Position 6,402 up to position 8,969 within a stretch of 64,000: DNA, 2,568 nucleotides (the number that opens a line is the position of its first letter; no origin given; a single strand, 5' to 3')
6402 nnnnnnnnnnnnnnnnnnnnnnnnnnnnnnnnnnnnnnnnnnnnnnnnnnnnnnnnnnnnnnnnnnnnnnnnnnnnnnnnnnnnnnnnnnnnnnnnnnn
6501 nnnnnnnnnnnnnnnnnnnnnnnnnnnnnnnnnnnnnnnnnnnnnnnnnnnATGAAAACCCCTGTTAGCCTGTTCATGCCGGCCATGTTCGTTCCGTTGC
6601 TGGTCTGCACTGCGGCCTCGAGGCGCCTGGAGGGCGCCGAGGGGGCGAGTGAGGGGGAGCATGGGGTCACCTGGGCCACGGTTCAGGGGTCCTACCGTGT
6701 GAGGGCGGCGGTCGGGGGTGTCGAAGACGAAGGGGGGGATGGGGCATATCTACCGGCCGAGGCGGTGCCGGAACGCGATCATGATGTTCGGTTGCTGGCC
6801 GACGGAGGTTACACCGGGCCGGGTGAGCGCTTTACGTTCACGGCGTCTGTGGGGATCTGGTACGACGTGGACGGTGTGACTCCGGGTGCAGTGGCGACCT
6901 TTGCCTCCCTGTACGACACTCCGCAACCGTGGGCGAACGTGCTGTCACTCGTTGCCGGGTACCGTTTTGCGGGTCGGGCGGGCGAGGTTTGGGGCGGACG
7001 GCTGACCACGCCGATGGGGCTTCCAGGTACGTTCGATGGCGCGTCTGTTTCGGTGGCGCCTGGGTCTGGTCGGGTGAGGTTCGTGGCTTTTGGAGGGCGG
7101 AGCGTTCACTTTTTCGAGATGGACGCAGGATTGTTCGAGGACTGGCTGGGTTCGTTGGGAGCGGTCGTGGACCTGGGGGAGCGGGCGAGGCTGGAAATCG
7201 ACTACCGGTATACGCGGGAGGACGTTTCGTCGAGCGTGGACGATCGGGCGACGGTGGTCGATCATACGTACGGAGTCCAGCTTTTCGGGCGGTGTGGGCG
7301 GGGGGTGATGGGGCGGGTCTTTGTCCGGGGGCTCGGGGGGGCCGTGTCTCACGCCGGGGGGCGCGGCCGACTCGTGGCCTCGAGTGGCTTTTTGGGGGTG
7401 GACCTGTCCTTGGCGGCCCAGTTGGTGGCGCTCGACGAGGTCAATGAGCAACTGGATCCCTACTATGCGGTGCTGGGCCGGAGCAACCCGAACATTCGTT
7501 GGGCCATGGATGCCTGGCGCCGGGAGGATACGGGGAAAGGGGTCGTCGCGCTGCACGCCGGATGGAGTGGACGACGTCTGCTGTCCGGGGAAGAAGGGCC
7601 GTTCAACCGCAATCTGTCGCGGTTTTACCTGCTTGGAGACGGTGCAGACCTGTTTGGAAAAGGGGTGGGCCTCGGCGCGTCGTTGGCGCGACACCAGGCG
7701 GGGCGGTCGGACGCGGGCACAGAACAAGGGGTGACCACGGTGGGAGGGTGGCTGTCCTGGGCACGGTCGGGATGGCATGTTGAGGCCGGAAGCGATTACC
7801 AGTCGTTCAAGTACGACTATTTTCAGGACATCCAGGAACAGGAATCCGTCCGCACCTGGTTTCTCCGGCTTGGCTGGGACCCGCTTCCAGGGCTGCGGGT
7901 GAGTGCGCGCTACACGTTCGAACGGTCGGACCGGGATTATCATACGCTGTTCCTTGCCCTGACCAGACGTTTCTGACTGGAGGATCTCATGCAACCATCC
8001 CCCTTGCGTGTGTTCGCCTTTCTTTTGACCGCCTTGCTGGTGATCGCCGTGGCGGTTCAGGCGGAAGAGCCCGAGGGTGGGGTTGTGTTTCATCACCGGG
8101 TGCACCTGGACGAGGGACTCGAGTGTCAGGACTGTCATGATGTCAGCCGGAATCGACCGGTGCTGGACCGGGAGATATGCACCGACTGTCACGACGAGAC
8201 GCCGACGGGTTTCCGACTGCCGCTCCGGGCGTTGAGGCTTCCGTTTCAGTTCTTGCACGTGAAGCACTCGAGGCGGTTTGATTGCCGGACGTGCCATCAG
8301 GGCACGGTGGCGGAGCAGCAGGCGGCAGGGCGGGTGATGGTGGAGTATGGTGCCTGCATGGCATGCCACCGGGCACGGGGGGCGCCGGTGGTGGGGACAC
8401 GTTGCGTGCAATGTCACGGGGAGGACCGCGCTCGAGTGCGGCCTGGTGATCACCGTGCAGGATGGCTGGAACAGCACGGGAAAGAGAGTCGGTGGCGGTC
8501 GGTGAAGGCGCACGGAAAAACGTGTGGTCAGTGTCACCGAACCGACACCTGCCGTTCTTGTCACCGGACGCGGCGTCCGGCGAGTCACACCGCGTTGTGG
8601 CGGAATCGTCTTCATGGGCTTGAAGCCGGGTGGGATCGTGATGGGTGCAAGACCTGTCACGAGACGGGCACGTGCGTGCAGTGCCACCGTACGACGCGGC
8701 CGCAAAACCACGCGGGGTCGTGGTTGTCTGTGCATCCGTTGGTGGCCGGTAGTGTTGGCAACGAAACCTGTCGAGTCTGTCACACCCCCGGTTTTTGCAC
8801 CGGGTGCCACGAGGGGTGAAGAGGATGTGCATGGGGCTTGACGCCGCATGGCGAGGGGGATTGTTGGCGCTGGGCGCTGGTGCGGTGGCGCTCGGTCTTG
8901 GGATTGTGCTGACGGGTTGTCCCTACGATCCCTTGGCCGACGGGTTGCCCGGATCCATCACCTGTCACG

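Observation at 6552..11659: One-operon extracellular electron transfer conduit: porin + 11-heme + 10-heme lipoprotein + ImcH-like quinol oxidoreductase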

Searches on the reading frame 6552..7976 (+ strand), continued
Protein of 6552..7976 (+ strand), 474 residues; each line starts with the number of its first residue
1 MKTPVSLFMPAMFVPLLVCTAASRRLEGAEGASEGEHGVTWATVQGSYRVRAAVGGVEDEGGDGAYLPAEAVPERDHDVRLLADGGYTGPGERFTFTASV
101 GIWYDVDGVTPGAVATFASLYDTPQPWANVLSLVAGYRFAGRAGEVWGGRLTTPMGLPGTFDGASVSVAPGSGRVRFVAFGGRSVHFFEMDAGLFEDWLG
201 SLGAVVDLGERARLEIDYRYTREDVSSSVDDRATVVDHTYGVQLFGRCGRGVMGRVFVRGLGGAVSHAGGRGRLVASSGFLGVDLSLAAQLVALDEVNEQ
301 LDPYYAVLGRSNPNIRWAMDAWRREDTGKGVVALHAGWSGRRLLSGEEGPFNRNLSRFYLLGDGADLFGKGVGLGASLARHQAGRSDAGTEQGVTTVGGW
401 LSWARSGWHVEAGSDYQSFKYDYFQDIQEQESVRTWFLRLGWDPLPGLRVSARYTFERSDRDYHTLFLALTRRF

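Call 68: fold_search(model_id=the predicted structure, library=pdb)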
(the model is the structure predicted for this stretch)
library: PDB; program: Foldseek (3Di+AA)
matches with E <= 10: 820; with E <= 0.001: 302
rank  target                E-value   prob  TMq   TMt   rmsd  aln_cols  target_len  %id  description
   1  7vu2                  4.9e-09  1.00  0.39  0.42   9.8       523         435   11  Chitoporin from Serratia marcescens (released 2022-11-09)
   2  5ldv                  8.4e-09  1.00  0.36  0.40  14.7       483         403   13  Crystal Structures of MOMP from Campylobacter jejuni (released 2016-10-26)
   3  5ldt_A                8.8e-09  1.00  0.40  0.46  12.0       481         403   14  Crystal Structures of MOMP from Campylobacter jejuni (released 2016-10-26)
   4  8p97_A                1.5e-08  1.00  0.42  0.34  12.3       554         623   11  BtuB3G3 bound to cyanocobalamin with disordered EL8 (released 2023-08-16)
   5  9fw9_D                1.8e-08  1.00  0.34  0.26  17.3       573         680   11  Cryo-EM structure of the type 1 pilus assembly platform as part of the FimA-bound chaperone-usher pilus complex (FimDH (released 2025-06-04)
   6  9fy9_D                3.4e-08  1.00  0.48  0.35   8.4       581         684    8  Cryo-EM structure of the type 1 chaperone-usher pilus FimD-tip complex (FimDHGFC) - Conformer 1 (released 2025-06-04)
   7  4frx_B                3.7e-08  1.00  0.40  0.45   8.9       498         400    9  Crystal Structure of Pseudomonas aeruginosa OccK8 (OprE) (released 2013-07-24)
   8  4frx_A                4.9e-08  1.00  0.40  0.46   9.0       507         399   10  Crystal Structure of Pseudomonas aeruginosa OccK8 (OprE) (released 2013-07-24)
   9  9bog_D                5.2e-08  1.00  0.46  0.30  10.7       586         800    8  Structural basis for adhesin secretion by the outer-membrane usher in type 1 pili (released 2024-10-09)
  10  3rbh_D                6.9e-08  1.00  0.37  0.41  14.2       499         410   11  Structure of alginate export protein AlgE from Pseudomonas aeruginosa (released 2011-07-27)
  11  8q2o                  7.6e-08  1.00  0.37  0.38  12.8       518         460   11  Structure of alginate transporter AlgE from P. aeruginosa PAO1 by using Se-MAG for the the lipid cubic phase crystalliza (released 2024-05-15)
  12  8byt_A                8.4e-08  1.00  0.34  0.48  10.2       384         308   12  Outer membrane attachment porin OmpM1 from Veillonella parvula, C3 symmetry (released 2023-11-08)
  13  3sy9_C                8.4e-08  1.00  0.38  0.47  11.9       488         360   11  Crystal structure of Pseudomonas aeruginosa OccD2 (OpdC) (released 2012-02-08)
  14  8bys_B                9.7e-08  1.00  0.34  0.45   9.1       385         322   11  Outer membrane attachment porin OmpM1 from Veillonella parvula, native (released 2023-11-08)
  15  8bys_A                1.1e-07  1.00  0.33  0.45   9.2       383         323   12  Outer membrane attachment porin OmpM1 from Veillonella parvula, native (released 2023-11-08)
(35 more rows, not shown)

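Call 86: list_cluster_members(proteins=[P0327, P0335, P0338, P0342, P0347, P0354, P0361, P0371, P0380, P0391])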
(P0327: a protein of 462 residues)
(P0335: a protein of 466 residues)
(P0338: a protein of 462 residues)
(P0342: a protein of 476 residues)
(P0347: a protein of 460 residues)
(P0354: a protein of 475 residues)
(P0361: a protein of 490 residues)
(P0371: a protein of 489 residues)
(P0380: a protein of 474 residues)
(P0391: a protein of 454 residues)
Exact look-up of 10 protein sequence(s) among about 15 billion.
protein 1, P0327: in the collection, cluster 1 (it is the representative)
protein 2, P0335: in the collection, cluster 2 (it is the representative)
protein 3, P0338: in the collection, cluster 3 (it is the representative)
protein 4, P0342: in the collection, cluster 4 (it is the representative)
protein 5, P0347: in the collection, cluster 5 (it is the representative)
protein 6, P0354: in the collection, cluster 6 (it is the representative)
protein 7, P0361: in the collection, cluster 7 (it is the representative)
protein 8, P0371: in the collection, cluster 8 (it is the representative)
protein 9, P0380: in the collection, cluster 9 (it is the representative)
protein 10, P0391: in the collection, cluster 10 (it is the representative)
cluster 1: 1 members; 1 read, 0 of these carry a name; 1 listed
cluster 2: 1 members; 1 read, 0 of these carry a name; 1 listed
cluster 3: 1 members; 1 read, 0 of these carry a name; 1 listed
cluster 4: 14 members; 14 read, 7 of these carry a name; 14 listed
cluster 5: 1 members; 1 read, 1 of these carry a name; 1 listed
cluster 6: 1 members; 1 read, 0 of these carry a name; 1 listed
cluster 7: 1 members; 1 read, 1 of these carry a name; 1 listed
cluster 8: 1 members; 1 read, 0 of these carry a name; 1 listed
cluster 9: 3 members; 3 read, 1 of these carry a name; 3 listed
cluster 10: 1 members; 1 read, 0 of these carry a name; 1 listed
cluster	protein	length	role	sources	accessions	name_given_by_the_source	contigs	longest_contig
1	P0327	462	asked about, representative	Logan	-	-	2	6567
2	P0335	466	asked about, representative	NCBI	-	-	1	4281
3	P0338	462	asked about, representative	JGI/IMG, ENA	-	-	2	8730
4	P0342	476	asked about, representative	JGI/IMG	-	hypothetical protein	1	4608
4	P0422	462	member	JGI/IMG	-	hypothetical protein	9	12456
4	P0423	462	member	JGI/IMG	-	hypothetical protein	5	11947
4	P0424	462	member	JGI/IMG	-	hypothetical protein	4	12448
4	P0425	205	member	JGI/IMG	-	hypothetical protein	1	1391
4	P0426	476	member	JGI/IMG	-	hypothetical protein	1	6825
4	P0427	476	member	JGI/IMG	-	hypothetical protein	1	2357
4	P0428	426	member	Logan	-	-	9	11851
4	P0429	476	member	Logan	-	-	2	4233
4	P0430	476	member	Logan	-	-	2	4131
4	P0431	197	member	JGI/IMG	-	-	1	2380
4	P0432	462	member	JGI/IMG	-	-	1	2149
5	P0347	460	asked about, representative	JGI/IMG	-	hypothetical protein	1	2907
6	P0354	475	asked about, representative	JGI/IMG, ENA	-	-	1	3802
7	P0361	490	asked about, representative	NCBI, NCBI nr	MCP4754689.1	MAG: hypothetical protein GY866_27730 [Proteobacteria bacterium] | hypothetical protein [Pseudomonadota bacterium]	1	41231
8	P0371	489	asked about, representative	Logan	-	-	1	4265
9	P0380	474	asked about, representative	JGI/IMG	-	-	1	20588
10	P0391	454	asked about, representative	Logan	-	-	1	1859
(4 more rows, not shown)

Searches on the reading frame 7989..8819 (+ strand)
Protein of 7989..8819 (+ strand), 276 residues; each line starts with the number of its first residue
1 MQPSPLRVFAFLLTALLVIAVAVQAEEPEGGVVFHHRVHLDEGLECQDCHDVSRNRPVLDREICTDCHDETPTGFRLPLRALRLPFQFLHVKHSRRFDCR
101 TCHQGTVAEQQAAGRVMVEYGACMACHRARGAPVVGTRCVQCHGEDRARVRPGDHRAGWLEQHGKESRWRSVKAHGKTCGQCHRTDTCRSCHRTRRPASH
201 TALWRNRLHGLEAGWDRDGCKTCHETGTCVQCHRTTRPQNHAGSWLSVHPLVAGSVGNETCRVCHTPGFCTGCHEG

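Call 5: search_protein_families(library=pfam, proteins=[window:7989-8819:+], max_evalue=0.1)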
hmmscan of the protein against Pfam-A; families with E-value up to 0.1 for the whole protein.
window:7989-8819:+ (276 aa): 3 families
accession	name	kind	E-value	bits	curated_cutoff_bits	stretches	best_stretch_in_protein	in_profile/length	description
PF14522.11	Cytochrome_C7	-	8.9e-13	48.3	24.8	2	87-143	2-66/67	Cytochrome c7 and related cytochrome c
PF14537.11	Cytochrom_c3_2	-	1.5e-08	35.4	25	1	38-106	1-67/79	Cytochrome c3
PF05495.17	zf-CHY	-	0.001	19.9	31.3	1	95-144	17-63/68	CHY zinc finger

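Call 6: search_protein_families(library=ncbifam, proteins=[window:7989-8819:+], max_evalue=0.1)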
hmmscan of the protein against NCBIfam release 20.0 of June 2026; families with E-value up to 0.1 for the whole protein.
window:7989-8819:+ (276 aa): 3 families
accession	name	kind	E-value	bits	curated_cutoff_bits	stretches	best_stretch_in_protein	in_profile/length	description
TIGR04257.1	nanowire_3heme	domain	1.4e-07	31.6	40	2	87-143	14-74/75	c(7)-type cytochrome triheme domain-containing protein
TIGR03508.1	decahem_SO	subfamily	9.9e-06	25.2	192.2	2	34-135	85-182/258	DmsE family decaheme c-type cytochrome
NF043011.1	CytC7_Geobact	equivalog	0.0035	17.8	120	2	15-72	15-78/89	cytochrome c7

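Call 55: search_solved_structures(query=window:7989-8819:+, max_evalue=1)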
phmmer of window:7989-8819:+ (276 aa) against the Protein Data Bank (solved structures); distinct sequences matched with E-value up to 1: 31.
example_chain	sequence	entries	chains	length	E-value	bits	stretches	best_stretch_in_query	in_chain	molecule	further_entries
8k9e_A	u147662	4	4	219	7.1e-06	28.7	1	31-62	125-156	Cytochrome c7-like domain-containing protein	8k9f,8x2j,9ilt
6lod_A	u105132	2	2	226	5.2e-05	25.9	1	25-70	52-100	MULTIHEME_CYTC domain-containing protein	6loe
1ehj_A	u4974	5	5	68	0.00019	24.1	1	87-143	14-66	CYTOCHROME C7 | CYTOCHROME C551.5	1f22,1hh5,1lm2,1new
1kwj_A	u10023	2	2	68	0.0003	23.4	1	87-143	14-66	cytochrome c7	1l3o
3oue_A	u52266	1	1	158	0.00078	22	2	88-144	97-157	Cytochrome c family protein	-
3h34_A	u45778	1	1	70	0.00081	22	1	87-143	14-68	Cytochrome c7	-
3sj4_X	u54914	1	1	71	0.0016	21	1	79-144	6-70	CYTOCHROME C7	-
3sj0_X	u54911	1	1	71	0.0022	20.6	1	79-144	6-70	CYTOCHROME C7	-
3sel_X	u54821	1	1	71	0.0024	20.5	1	79-144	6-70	CYTOCHROME C7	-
1os6_A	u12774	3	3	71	0.003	20.1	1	79-144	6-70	PpcA | Cytochrome c3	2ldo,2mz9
3sj1_X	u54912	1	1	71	0.0032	20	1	79-144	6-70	CYTOCHROME C7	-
4haj_A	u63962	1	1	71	0.0038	19.8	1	80-144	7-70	PpcA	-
4hc3_A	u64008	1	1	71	0.004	19.7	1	79-144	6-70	PpcA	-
4hb8_A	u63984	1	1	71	0.0044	19.6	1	79-144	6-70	PpcA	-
4hbf_A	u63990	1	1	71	0.0044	19.6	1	79-144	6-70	PpcA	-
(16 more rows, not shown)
